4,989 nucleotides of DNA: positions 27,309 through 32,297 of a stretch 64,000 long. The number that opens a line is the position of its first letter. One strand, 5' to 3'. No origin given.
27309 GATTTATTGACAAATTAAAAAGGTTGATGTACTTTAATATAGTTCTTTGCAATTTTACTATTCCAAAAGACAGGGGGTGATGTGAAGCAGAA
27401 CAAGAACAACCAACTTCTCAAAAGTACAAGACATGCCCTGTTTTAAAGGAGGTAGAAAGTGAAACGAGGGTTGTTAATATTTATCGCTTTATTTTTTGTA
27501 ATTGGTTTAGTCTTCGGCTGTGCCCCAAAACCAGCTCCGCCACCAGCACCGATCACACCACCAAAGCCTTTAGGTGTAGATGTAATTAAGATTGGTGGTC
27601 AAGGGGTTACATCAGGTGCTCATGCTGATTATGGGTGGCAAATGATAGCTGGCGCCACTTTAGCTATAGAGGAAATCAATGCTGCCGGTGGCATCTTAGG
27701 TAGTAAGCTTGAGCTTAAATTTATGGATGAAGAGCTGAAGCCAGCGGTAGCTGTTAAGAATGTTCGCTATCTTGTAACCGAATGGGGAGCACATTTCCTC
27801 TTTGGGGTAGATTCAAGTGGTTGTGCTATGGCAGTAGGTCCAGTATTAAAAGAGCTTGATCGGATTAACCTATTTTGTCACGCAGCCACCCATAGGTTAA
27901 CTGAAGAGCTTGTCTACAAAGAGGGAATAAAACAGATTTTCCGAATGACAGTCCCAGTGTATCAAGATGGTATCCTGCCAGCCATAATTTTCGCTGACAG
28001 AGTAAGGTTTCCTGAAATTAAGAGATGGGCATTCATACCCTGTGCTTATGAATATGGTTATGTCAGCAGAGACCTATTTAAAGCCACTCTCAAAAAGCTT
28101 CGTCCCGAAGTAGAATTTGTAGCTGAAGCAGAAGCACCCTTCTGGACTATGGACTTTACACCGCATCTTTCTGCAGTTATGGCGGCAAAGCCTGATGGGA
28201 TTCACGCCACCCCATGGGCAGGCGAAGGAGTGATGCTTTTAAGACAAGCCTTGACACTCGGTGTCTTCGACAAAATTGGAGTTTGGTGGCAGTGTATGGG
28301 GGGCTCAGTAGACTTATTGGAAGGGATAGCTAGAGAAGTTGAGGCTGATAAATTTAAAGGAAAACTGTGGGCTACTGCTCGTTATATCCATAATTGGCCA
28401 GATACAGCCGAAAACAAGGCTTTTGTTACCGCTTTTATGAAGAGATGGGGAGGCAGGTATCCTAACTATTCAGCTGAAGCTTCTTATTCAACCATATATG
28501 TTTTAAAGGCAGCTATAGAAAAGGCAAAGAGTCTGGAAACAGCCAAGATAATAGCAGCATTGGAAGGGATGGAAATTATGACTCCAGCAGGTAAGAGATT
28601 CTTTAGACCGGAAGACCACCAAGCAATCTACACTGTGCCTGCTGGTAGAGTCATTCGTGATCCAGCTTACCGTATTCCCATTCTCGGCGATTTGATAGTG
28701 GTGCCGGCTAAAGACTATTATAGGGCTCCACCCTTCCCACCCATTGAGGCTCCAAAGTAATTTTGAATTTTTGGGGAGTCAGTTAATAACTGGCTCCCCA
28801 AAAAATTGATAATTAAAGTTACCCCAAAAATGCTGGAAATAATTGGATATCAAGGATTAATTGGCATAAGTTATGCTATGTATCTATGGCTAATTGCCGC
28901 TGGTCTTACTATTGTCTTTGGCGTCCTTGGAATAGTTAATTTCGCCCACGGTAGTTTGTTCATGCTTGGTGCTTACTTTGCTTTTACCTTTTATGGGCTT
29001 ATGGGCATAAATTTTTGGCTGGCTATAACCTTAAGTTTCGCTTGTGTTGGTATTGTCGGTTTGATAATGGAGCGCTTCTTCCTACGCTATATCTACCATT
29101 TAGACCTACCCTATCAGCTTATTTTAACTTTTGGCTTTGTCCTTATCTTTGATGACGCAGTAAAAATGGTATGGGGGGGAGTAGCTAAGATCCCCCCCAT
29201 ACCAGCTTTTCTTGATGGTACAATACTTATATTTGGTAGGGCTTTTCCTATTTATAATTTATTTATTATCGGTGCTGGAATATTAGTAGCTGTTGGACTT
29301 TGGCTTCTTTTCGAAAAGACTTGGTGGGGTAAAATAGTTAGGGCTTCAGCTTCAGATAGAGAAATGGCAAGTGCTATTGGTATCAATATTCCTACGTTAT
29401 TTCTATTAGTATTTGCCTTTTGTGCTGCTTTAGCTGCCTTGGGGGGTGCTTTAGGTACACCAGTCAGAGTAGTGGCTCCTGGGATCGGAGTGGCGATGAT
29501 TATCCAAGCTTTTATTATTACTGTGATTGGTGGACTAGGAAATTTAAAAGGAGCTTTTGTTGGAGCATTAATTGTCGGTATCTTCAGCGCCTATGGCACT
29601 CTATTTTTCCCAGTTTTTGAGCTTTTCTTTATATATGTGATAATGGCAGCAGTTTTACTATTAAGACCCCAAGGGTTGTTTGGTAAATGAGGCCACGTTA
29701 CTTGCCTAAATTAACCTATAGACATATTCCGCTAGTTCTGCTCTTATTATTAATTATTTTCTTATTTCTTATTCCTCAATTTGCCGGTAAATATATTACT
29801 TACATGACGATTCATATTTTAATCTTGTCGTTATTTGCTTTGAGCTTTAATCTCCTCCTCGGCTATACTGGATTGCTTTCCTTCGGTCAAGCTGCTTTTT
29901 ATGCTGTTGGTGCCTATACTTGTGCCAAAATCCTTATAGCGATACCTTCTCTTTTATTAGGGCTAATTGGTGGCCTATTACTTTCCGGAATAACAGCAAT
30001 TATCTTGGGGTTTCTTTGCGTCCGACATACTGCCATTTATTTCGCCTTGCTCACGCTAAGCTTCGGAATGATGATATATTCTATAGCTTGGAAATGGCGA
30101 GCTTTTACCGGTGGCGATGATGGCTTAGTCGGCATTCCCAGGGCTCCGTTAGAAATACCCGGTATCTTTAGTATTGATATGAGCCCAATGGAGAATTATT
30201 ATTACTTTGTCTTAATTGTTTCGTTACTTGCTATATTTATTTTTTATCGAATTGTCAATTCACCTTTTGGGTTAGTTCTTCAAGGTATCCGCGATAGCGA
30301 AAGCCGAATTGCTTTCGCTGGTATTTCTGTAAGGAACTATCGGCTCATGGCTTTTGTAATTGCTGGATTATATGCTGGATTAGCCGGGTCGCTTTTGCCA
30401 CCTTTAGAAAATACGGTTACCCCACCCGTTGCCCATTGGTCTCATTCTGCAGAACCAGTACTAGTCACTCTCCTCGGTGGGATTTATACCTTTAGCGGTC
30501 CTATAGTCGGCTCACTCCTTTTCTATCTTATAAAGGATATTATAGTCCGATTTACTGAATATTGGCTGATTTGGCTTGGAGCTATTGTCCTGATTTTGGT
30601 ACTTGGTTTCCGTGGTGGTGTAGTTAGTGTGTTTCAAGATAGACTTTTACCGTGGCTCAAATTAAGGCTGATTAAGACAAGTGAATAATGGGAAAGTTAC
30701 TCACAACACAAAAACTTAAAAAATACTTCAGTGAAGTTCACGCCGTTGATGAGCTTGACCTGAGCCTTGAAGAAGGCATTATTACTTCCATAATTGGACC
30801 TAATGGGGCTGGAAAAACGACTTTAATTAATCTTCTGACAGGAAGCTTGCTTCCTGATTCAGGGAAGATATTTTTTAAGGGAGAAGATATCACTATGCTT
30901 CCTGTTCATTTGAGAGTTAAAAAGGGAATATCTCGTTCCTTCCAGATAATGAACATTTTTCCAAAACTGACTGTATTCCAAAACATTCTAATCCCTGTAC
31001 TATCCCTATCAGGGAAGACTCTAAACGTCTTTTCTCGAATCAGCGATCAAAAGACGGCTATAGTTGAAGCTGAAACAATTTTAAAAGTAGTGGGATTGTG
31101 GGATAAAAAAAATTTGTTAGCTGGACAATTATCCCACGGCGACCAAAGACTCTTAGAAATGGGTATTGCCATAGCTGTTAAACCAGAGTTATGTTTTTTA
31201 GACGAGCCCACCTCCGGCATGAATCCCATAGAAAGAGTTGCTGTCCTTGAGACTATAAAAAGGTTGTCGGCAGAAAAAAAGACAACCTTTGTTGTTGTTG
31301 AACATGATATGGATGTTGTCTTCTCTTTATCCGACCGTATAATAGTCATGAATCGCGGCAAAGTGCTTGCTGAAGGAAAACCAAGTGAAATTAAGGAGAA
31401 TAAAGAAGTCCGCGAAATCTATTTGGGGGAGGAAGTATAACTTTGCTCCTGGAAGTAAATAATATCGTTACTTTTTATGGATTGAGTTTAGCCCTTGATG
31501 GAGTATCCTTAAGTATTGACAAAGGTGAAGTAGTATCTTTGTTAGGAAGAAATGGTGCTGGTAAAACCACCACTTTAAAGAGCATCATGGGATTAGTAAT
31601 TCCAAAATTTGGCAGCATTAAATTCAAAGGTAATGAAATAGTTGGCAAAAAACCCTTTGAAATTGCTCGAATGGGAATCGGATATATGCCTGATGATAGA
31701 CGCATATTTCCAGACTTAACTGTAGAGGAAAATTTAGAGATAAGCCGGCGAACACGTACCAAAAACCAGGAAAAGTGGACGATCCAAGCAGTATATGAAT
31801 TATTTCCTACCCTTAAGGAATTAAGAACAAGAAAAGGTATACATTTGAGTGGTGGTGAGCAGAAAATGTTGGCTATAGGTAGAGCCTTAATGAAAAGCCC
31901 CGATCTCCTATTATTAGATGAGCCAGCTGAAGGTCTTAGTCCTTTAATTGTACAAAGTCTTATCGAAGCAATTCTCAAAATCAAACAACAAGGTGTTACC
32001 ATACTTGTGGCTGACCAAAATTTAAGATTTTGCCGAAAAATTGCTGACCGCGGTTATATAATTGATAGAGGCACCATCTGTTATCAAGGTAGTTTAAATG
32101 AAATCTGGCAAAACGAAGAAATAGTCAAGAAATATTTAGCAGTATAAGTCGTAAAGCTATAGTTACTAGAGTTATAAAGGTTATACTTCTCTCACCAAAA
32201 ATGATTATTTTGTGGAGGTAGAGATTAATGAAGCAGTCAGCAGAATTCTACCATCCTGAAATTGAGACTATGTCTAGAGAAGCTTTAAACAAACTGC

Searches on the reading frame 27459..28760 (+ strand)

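Call 44: search_protein_families(library=pfam, proteins=[window:27459-28760:+])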
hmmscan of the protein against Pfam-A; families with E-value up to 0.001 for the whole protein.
window:27459-28760:+ (433 aa): 2 families
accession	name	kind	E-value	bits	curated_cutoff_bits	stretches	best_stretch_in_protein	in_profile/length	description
PF13458.12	Peripla_BP_6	-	2.8e-52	179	31.7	1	43-398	2-338/343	Periplasmic binding protein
PF13433.12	Peripla_BP_5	-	8.2e-26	91.4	27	1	43-405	1-343/363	Periplasmic binding protein domain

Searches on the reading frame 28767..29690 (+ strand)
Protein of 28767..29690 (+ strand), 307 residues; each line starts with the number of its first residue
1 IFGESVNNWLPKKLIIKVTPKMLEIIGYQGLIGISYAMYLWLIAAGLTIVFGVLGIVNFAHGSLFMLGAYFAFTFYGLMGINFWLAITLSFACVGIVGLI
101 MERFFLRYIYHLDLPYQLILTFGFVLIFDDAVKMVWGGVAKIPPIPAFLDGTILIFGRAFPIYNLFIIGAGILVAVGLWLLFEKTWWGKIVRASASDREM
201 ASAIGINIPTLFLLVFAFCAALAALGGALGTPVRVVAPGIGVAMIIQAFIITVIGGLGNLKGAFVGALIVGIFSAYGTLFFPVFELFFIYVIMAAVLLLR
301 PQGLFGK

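Call 44: search_protein_families(library=pfam, proteins=[window:28806-29690:+])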
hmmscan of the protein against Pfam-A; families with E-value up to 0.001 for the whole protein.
window:28806-29690:+ (294 aa): 1 family
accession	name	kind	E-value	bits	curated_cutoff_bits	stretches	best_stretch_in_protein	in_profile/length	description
PF02653.21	BPD_transp_2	-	5.9e-37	127.7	26.8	1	20-284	5-269/269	Branched-chain amino acid transport system / permease component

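Call 53: search_protein_families(library=pfam, proteins=[window:28767-29690:+], max_evalue=0.00001)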
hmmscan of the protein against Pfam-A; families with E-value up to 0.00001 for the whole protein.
window:28767-29690:+ (307 aa): 1 family
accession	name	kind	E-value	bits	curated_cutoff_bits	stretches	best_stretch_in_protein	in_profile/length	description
PF02653.21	BPD_transp_2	-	6.9e-37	127.5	26.8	1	33-297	5-269/269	Branched-chain amino acid transport system / permease component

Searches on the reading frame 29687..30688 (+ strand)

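Call 44: search_protein_families(library=pfam, proteins=[window:29687-30688:+])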
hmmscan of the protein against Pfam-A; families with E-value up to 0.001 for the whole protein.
window:29687-30688:+ (333 aa): 1 family
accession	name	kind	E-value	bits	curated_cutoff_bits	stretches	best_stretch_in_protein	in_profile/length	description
PF02653.21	BPD_transp_2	-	2e-35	122.7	26.8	1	37-304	2-268/269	Branched-chain amino acid transport system / permease component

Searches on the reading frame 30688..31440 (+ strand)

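Call 5: search_protein_families(library=pfam, proteins=[window:30688-31440:+])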
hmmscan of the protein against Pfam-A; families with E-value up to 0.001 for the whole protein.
window:30688-31440:+ (250 aa): 7 families
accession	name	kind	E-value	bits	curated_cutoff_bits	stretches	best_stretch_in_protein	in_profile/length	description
PF00005.33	ABC_tran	-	1.5e-28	100.6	25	1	21-176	2-137/137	ABC transporter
PF13304.12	AAA_21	-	7e-10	39.9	27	1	32-71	1-45/304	AAA domain, putative AbiEii toxin, Type IV TA system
PF12399.14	BCA_ABC_TP_C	-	7.6e-09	35.4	25.5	1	225-249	1-25/27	Branched-chain amino acid ATP-binding cassette transporter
PF02463.25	SMC_N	-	1.8e-05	24.7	40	1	32-214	26-205/220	RecF/RecN/SMC N terminal domain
PF13476.12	AAA_23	-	2.2e-05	25.6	27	1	23-54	13-43/201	AAA domain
PF13555.12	AAA_29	-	0.00035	20.7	27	1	28-58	20-50/61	P-loop containing region of AAA domain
PF09818.15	ABC_ATPase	-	0.00059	19.4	23.2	0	25-51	75-100/283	P-loop domain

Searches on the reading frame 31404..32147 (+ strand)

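Call 5: search_protein_families(library=pfam, proteins=[window:31443-32147:+])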
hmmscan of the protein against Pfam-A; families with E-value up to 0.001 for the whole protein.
window:31443-32147:+ (234 aa): 3 families
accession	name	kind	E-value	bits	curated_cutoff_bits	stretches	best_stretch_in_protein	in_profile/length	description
PF00005.33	ABC_tran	-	1.2e-32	113.8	25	1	18-162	1-136/137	ABC transporter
PF13304.12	AAA_21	-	5.3e-09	37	27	1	135-189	238-295/304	AAA domain, putative AbiEii toxin, Type IV TA system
PF02463.25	SMC_N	-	0.00022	21.2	40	1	29-179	25-185/220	RecF/RecN/SMC N terminal domain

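Call 53: search_protein_families(library=pfam, proteins=[window:31404-32147:+], max_evalue=0.00001)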
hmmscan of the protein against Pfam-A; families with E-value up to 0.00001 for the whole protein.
window:31404-32147:+ (247 aa): 2 families
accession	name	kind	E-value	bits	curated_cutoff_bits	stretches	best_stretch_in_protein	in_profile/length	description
PF00005.33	ABC_tran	-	1.5e-32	113.5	25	1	31-175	1-136/137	ABC transporter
PF13304.12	AAA_21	-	6.3e-09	36.7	27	0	148-202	238-295/304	AAA domain, putative AbiEii toxin, Type IV TA system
